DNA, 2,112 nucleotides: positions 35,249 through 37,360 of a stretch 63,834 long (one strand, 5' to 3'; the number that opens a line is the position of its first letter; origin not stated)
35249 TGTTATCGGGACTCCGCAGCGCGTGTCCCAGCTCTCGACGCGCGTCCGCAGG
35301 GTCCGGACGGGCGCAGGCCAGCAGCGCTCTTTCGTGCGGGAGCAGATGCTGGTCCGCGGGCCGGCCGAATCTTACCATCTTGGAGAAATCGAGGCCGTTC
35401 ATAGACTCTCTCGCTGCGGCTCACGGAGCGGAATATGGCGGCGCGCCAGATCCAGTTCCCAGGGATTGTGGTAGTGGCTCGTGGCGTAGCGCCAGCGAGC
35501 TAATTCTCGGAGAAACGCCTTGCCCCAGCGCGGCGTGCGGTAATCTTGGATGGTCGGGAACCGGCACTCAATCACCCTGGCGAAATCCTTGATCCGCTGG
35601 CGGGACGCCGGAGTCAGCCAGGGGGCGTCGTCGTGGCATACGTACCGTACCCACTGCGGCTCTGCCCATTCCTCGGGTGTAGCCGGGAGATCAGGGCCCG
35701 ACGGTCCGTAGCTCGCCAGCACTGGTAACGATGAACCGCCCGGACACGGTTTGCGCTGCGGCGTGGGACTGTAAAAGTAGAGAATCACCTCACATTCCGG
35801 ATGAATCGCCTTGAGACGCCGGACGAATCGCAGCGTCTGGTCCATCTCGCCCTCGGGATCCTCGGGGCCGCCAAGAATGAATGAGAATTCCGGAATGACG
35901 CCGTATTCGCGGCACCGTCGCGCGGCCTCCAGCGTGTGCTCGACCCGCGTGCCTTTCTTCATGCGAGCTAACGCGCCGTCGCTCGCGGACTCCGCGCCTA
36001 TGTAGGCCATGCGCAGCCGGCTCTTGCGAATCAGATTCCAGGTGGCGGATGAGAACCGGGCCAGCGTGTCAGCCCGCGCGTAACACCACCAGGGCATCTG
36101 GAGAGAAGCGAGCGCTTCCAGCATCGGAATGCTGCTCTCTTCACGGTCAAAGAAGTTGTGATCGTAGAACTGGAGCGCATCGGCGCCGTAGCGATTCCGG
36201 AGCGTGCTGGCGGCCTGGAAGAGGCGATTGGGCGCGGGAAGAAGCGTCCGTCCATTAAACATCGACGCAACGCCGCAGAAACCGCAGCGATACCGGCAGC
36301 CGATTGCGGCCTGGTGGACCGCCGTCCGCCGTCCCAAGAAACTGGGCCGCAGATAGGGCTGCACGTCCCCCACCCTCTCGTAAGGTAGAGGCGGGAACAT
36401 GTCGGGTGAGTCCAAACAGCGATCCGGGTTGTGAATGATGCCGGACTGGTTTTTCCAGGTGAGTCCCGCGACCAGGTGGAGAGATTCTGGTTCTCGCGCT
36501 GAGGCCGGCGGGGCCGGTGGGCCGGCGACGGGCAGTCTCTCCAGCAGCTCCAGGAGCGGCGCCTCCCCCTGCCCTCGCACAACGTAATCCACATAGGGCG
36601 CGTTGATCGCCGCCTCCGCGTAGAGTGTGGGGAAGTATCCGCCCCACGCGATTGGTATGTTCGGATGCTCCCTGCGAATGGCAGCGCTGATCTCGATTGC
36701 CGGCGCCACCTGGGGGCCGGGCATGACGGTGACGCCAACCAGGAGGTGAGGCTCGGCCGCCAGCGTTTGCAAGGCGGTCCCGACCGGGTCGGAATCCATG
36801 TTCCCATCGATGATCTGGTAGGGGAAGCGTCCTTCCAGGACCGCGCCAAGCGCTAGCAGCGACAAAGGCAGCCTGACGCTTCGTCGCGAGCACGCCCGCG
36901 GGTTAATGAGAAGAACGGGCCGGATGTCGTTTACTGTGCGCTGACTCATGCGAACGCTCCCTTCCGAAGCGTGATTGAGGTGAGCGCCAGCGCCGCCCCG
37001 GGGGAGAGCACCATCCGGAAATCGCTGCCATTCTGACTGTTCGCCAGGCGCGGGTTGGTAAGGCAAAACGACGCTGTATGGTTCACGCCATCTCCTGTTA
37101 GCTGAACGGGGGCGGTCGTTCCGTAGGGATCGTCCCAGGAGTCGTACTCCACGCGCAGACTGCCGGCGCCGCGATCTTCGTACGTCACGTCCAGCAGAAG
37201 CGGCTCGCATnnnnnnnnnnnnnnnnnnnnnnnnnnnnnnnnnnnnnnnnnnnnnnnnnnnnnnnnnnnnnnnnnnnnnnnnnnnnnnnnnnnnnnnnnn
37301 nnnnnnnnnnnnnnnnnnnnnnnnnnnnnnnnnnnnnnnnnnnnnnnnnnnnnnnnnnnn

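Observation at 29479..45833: Thirteen-gene translationally coupled operon built around four cobalamin-type radical SAM enzymes, with no pathway I can name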

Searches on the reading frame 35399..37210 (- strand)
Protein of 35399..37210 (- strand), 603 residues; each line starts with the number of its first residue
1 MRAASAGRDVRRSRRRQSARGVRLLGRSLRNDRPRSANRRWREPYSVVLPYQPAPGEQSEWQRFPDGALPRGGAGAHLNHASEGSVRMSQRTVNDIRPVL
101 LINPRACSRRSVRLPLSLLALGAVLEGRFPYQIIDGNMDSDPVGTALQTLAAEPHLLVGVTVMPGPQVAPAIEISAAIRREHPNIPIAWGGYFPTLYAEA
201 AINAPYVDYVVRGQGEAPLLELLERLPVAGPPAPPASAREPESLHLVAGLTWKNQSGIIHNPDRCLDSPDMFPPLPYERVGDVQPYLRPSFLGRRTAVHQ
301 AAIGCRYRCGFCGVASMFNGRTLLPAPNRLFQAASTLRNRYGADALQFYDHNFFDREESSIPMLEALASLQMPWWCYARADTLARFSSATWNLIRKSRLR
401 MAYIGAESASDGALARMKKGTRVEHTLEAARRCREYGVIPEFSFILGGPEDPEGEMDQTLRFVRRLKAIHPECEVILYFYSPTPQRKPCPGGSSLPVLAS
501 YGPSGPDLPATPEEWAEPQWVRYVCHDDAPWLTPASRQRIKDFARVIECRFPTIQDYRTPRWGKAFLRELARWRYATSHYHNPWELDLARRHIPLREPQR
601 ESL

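Call 4: search_protein_families(library=pfam, proteins=[window:35399-37210:-], max_evalue=0.01)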
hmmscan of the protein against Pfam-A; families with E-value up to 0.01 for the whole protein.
window:35399-37210:- (603 aa): 2 families
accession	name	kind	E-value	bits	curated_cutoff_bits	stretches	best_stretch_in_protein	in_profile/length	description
PF04055.27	Radical_SAM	-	2.4e-12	47.8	29.5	1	304-463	6-166/166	Radical SAM superfamily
PF02310.24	B12-binding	-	6.7e-12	45.8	32.1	1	115-222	14-120/121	B12 binding domain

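Call 6: search_protein_families(library=ncbifam, proteins=[window:35399-37210:-], max_evalue=0.001)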
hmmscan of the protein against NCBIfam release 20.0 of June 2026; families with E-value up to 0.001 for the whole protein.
window:35399-37210:- (603 aa): 15 families
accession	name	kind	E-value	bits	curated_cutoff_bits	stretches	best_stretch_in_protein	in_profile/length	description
TIGR02026.1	BchE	equivalog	7.9e-23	81.1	481.35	1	130-465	39-364/497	magnesium-protoporphyrin IX monomethyl ester anaerobic oxidative cyclase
TIGR03471.1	HpnJ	equivalog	6.2e-20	71.5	577.6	1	150-467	65-366/472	hopanoid biosynthesis associated radical SAM protein HpnJ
TIGR04072.2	rSAM_ladder_B12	equivalog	7.8e-18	64.3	360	1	300-467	184-350/443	lipid biosynthesis B12-binding/radical SAM protein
NF050148.1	rSAM_ApyD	equivalog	2.5e-17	62.5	750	1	150-484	71-385/645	RiPP biosynthesis radical SAM protein ApyD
TIGR04013.1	B12_SAM_MJ_1487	hypoth_equivalog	6.2e-16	58.2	251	1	403-482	270-347/382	TIGR04013 family B12-binding domain/radical SAM domain-containing protein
TIGR04479.1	bcpD_PhpK_rSAM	subfamily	5.6e-13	48.1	600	1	296-467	241-410/504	PhpK family radical SAM P-methyltransferase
NF040542.1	rSAM_RCCLKC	equivalog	2e-12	47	450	1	166-450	60-334/423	arsinothricin biosynthesis radical SAM protein ArsL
TIGR03975.1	rSAM_ocin_1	subfamily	1.5e-11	43.5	281.85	1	146-473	120-437/606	RiPP maturation radical SAM C-methyltransferase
TIGR04014.1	B12_SAM_MJ_0865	equivalog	9.9e-11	41.1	360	1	301-466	165-336/434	methyl-coenzyme M reductase glutamine C-methyltransferase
TIGR04385.1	B12_rSAM_cofa1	equivalog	2e-10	40.5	450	1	115-472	20-370/438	B12 lower ligand biosynthesis radical SAM protein BzaD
NF038361.1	rSAM_Sden_1168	equivalog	5.4e-09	35.1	575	1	202-466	194-451/560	Sden_1168 family B12-binding radical SAM P-methyltransferase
NF033070.1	rSAM_AprD4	equivalog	8.1e-08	31.6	500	1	274-472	174-372/456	AprD4 family radical SAM diol-dehydratase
TIGR04190.1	B12_SAM_Ta0216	equivalog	1.2e-07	30.7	500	1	170-314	95-237/554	TIGR04190 family B12-binding domain/radical SAM domain protein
NF040546.1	rSAM_CUAEP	equivalog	2.7e-07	29.6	500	1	171-465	64-340/468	CUAEP/CCAEP-tail radical SAM (seleno)protein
TIGR04367.1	HpnR_B12_rSAM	equivalog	5.2e-05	22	650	1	167-445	73-332/490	hopanoid C-3 methylase HpnR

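Call 96: search_protein_families(library=padloc, proteins=[window:35399-36949:-], max_evalue=0.001)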
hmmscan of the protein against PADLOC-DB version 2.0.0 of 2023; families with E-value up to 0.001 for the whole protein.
window:35399-36949:- (516 aa): 0 families
